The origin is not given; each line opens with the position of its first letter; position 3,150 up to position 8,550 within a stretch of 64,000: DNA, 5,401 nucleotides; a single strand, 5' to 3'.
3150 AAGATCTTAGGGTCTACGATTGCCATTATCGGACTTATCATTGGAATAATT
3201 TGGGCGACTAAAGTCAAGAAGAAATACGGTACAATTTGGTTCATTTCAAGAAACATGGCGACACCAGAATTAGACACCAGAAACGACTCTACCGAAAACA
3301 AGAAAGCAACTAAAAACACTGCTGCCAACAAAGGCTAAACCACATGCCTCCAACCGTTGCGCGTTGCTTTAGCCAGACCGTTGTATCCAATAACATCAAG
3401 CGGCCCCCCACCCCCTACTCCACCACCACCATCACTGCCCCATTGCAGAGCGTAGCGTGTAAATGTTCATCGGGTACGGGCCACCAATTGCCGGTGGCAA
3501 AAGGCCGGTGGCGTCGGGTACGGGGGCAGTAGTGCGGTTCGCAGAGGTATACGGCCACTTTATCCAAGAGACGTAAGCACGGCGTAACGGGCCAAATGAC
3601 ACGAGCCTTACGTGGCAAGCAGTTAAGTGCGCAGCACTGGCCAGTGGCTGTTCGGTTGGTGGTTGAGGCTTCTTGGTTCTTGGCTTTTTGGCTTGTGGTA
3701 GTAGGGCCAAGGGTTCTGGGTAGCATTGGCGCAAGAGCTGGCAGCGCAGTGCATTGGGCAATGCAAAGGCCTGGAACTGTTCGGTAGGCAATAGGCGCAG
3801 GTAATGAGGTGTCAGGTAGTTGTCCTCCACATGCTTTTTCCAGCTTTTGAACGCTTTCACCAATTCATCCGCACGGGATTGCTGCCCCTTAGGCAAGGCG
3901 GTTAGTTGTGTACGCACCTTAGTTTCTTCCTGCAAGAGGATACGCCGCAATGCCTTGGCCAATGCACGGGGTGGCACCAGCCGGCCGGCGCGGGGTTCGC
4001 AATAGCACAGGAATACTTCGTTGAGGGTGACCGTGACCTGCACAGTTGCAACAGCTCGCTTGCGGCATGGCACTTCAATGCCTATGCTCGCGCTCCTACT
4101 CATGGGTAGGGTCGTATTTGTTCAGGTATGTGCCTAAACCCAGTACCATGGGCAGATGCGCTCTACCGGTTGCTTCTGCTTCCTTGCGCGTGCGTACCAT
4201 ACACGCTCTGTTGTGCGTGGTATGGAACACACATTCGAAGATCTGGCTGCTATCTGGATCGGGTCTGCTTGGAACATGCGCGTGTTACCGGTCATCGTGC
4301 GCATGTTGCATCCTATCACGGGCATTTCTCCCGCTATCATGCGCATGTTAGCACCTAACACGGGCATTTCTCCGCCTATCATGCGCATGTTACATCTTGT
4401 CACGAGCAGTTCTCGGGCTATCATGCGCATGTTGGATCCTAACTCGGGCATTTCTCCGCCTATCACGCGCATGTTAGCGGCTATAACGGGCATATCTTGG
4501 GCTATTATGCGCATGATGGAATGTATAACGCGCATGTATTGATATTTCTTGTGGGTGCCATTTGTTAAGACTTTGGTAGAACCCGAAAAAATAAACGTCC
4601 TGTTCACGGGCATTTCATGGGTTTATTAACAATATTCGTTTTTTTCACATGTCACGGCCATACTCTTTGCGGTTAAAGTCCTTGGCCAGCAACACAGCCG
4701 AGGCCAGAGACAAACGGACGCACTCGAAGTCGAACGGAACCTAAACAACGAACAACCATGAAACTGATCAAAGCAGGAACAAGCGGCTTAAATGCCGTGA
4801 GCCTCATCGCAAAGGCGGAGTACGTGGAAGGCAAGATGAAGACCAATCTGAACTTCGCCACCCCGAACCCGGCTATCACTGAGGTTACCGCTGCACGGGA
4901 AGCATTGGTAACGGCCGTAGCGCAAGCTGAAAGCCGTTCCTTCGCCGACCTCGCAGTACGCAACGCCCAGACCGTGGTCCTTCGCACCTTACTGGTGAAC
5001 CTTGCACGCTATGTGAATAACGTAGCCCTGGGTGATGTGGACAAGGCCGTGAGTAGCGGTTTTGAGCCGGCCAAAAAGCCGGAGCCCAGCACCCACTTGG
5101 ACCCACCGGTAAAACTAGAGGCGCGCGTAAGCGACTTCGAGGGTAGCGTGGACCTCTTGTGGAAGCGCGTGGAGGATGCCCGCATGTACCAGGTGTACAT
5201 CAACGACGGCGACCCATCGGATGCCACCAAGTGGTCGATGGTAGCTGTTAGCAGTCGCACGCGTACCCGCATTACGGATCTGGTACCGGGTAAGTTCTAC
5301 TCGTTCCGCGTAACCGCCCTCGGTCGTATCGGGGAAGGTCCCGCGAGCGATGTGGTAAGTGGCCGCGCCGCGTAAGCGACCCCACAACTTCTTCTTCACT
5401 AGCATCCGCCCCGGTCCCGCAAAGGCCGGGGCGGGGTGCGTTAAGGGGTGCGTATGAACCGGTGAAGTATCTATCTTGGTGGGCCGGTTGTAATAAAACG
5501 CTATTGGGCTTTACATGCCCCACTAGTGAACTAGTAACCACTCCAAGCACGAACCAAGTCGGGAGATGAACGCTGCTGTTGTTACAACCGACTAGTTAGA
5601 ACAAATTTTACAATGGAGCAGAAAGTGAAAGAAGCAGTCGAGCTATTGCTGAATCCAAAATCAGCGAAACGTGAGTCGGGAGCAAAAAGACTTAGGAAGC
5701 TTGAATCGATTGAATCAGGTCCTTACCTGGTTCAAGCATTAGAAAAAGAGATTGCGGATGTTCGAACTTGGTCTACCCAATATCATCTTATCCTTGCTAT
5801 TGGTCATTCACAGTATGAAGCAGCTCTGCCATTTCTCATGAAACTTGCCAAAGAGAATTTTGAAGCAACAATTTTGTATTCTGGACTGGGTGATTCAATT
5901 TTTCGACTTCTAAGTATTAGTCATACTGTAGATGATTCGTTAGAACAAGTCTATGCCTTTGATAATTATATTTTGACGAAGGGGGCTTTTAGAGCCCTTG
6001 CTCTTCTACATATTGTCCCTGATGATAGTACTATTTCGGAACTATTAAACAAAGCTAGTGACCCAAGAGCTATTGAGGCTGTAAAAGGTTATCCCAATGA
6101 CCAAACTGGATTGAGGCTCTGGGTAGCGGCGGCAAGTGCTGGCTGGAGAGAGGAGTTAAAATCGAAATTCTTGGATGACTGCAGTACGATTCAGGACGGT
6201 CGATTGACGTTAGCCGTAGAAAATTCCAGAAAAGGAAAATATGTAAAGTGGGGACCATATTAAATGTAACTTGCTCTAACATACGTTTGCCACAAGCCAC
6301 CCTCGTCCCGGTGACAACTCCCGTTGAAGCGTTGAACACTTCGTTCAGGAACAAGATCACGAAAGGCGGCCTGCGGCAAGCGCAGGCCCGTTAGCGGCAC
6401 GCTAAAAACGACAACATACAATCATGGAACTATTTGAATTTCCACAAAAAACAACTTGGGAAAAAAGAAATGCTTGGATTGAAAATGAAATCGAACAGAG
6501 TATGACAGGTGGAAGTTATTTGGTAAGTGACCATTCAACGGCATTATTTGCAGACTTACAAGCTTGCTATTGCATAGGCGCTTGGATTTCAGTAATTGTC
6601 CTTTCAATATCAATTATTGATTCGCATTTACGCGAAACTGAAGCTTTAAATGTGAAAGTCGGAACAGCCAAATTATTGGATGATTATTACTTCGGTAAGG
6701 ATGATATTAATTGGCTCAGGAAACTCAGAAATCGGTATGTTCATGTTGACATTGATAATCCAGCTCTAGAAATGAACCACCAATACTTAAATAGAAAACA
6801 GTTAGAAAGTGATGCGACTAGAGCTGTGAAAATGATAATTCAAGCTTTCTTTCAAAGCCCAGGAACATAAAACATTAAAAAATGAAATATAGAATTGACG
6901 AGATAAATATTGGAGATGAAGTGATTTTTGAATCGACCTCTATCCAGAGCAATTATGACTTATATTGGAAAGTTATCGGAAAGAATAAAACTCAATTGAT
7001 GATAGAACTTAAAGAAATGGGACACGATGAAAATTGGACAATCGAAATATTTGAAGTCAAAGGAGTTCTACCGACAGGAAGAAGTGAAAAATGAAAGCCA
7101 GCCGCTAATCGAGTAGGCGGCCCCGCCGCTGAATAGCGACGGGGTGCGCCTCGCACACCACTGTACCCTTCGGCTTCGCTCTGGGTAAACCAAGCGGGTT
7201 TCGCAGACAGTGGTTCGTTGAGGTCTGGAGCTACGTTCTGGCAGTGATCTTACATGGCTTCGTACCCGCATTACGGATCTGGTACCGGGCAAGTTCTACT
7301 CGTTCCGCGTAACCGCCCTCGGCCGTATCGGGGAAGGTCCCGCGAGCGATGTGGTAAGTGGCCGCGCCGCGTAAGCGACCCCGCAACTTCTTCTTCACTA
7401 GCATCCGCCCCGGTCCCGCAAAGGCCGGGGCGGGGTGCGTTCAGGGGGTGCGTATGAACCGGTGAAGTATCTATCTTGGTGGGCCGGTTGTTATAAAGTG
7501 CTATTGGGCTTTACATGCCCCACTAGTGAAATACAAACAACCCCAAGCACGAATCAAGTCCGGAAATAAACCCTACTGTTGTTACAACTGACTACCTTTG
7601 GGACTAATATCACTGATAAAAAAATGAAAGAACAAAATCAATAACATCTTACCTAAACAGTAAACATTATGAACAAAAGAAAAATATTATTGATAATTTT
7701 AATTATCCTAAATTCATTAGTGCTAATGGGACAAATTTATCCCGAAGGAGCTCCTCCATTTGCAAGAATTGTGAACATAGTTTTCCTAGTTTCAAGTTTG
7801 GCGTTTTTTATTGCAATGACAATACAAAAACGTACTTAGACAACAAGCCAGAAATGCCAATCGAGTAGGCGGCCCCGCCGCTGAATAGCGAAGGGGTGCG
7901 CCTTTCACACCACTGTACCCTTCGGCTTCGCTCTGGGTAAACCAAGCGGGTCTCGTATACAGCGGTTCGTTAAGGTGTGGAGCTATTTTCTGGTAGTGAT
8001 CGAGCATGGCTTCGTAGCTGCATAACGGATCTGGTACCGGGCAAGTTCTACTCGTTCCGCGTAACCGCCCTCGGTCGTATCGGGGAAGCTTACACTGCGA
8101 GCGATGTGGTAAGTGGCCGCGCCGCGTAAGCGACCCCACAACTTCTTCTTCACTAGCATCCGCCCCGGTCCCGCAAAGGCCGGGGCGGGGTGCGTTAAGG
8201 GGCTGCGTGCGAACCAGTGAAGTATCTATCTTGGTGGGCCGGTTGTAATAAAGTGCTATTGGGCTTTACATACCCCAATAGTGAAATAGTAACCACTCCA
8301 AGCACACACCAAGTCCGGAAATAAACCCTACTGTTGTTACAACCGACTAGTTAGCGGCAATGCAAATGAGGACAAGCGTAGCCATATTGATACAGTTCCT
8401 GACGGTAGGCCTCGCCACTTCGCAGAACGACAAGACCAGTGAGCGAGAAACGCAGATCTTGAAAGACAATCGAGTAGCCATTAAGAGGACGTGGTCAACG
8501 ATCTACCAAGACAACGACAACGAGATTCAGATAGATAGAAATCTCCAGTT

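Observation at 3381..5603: High-GC two-gene cassette that is the apparent source of the B repeat and looks like a small replicon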

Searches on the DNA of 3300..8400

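Call 85: search_rna_families(source=window, start=3300, end=8400, threshold=evalue, max_evalue=1, show_alignments=3)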
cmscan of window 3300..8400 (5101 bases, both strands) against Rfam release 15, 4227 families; matches with E-value up to 1: 0.
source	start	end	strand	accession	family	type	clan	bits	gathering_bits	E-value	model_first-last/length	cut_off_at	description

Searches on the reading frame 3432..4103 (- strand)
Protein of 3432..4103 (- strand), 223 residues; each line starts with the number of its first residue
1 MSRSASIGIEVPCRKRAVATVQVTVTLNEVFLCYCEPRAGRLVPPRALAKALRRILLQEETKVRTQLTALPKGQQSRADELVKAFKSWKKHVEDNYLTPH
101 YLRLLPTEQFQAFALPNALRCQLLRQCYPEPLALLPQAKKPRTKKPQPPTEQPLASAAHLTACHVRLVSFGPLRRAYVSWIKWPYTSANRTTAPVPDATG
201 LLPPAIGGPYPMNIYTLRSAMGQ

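Call 8: search_protein_families(library=pfam, proteins=[window:3432-4103:-], max_evalue=0.1)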
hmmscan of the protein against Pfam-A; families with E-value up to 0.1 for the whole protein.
window:3432-4103:- (223 aa): 0 families

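Call 9: search_protein_families(library=phrogs, proteins=[window:3432-4103:-], max_evalue=0.1)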
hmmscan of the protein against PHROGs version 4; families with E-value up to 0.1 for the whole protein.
window:3432-4103:- (223 aa): 0 families

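Call 19: find_homologous_proteins(query=window:3432-4103:-, max_evalue=0.01)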
Query window:3432-4103:- (223 aa): 2 proteins with E <= 0.01 among 873 candidates.
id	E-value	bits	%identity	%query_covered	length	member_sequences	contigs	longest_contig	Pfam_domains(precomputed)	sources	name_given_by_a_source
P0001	1.0e-144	498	100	100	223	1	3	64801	-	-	-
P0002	2.9e-98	346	92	78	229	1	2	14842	-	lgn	-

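Call 22: find_encoding_contigs(protein=P0002, flank=8000, max_places=4)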
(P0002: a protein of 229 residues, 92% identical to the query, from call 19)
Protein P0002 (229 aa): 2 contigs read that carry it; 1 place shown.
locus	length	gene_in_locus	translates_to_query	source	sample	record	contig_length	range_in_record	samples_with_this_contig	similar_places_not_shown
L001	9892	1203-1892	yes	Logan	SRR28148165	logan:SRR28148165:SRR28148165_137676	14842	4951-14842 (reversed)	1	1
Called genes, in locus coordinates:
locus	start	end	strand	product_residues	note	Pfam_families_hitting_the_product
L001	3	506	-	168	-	?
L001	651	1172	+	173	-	-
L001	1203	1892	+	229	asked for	-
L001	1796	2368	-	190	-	-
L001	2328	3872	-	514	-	PF13589:HATPase_c_3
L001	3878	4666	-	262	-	-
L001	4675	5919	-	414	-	PF01555:N6_N4_Mtase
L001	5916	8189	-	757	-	-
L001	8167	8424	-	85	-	-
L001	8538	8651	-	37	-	-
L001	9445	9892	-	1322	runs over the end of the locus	PF13573:SprB (faint), PF01326:PPDK_N, PF07705:CARDB (weak), PF18962:Por_Secre_tail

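Call 42: find_homologous_proteins(query=A3, max_evalue=0.001)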
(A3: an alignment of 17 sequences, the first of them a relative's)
Query A3 (17 sequences) (229 aa, profile of the alignment): 14 proteins with E <= 0.001 among 5948 candidates.
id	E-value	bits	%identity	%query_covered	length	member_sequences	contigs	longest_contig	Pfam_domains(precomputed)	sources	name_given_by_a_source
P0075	1.1e-56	209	-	-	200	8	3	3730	-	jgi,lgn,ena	-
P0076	2.0e-53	199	-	-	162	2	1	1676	-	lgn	-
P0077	2.4e-52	195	28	26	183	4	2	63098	-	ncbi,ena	-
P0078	6.5e-52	194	-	-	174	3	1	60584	-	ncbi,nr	ncbi:MAG: hypothetical protein KA175_00550 [Flavobacteriales bacterium]|nr:hypothetical protein [Fla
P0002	1.9e-50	189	100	100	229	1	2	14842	-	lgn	-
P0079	8.3e-48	181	-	-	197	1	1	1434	-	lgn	-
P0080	7.5e-47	177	47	100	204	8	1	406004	-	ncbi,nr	ncbi:MAG: hypothetical protein IPN38_03120 [Flavobacteriales bacterium]|nr:hypothetical protein [Fla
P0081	2.7e-46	176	-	-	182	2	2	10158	-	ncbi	-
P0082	9.1e-46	174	-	-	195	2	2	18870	-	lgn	-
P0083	5.7e-45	171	-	-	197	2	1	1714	-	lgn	-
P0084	2.5e-35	140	56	100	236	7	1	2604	-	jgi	-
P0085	2.7e-34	137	59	100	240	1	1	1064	-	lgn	-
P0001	2.1e-31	127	92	76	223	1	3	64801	-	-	-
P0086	9.6e-21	92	-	-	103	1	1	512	-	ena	-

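Call 48: search_solved_structures(query=A5, max_evalue=10)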
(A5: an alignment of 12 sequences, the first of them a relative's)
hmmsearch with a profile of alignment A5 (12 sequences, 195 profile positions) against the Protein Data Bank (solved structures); distinct sequences matched with E-value up to 10: 0.

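Call 51: predict_structure(alignment_id=A5)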
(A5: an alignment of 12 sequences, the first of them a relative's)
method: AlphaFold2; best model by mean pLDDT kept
length: 229 residues; sequences in the alignment: 12
mean_pLDDT: 50.4   pTM: 0.39
mean pLDDT of the five models: 50.4, 48.6, 46.4, 44.5, 37.8
residues with pLDDT >= 90: 20; 70-90: 22; 50-70: 41; < 50: 146
segments of 3 or more residues with pLDDT < 50: 1-21, 38-42, 99-209, 219-225
pLDDT, mean of each block of 10 residues (from residue 1): 31 34 50 53 59 80 92 91 89 61 30 35 40 37 41 31 37 38 40 42 45 54 47
secondary structure, 60 per line:
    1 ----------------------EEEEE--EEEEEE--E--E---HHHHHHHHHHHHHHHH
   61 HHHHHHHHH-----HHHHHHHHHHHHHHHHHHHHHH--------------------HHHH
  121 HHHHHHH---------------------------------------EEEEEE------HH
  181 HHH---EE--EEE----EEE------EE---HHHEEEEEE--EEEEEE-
elements in order: E23-27 E30-35 H45-69 H75-96 H117-127 E167-172 H179-183 E191-193 E198-200 E215-220 E223-228

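Call 57: search_protein_representatives(alignment_id=A5)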
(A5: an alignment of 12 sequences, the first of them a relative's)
Query: 12 sequences, 195 profile positions. Proteins with E-value up to 0.001 (for the whole library): 35; up to 1e-10: 25; up to 1e-30: 12. The best 35 are listed.
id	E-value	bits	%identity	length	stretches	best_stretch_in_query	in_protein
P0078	4.2e-68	245.4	-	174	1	1-169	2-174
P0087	4.4e-55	202.9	-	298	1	2-176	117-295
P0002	1.2e-53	198.2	-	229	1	1-194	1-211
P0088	1.3e-48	181.9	-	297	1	2-181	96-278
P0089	1.1e-46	175.6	-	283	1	2-169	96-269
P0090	4.8e-44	166.9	-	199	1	4-177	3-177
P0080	4.5e-41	157.2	-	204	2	1-117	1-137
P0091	2.1e-40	155.1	-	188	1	2-174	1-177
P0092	5.9e-40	153.6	-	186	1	2-168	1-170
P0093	9.2e-38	146.4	-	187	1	16-173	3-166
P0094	8.8e-36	139.9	-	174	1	2-169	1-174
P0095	2.4e-34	135.3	-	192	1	2-126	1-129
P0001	1.2e-30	123.2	-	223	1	1-150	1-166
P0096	4.3e-30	121.4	-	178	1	15-169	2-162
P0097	1.3e-27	113.3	-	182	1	2-168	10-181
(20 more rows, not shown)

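Call 64: search_protein_families(library=padloc, proteins=[P0002, P0080, P0078, P0075], max_evalue=1)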
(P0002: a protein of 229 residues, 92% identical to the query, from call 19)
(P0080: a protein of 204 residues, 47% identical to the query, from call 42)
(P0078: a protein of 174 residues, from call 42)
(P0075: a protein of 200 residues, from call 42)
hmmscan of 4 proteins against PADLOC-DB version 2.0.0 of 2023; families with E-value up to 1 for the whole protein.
P0002 (229 aa): 1 family
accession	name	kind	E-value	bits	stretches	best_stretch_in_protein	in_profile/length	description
PDLC01723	typeIV_Cas8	-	0.022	12.2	1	18-120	163-265/267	Csf1_2_IVA3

P0080 (204 aa): 0 families

P0078 (174 aa): 0 families

P0075 (200 aa): 0 families

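Call 65: search_protein_families(library=ncbifam, proteins=[P0002, P0080, P0078, P0075], max_evalue=1)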
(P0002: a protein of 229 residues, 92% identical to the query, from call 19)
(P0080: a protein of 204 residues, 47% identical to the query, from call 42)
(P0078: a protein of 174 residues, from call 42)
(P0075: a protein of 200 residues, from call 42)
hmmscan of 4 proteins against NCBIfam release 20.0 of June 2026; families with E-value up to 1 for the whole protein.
P0002 (229 aa): 1 family
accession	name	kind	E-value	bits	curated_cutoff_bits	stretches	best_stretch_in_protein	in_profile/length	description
NF046096.1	ABUW_2363_fam_LP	equivalog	0.16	11.1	300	1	22-87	114-178/299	ABUW_2363 family tetratricopeptide repeat lipoprotein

P0080 (204 aa): 0 families

P0078 (174 aa): 0 families

P0075 (200 aa): 0 families

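Call 66: search_protein_families(library=pfam, alignment_id=A5, max_evalue=1)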
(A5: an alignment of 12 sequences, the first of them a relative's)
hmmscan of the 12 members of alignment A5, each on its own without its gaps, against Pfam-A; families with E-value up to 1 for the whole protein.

A. member 1, P0002 (229 aa): 1 family
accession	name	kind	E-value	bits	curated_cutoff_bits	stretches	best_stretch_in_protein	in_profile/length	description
PF08236.17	SRI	-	0.03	15.1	23.5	0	47-85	29-68/78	SRI (Set2 Rpb1 interacting) domain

B. families by the number of members that match (of 12 scanned): 4 families
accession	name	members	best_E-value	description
PF23976.1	DUF7302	2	0.043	Family of unknown function (DUF7302)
PF08236.17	SRI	1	0.03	SRI (Set2 Rpb1 interacting) domain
PF07290.17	YqiJ_OB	1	0.042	Inner membrane protein YqiJ, OB-fold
PF25808.1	TPR_LAA1_C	1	0.064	LAA1-like, C-terminal TPR repeats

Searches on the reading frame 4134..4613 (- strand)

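Call 9: search_protein_families(library=phrogs, proteins=[window:4134-4613:-], max_evalue=0.1)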
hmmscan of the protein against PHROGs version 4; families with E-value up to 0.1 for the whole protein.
window:4134-4613:- (159 aa): 1 family
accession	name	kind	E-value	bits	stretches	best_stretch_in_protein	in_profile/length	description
phrog_6350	-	unknown function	0.053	13.8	0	69-104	189-224/256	-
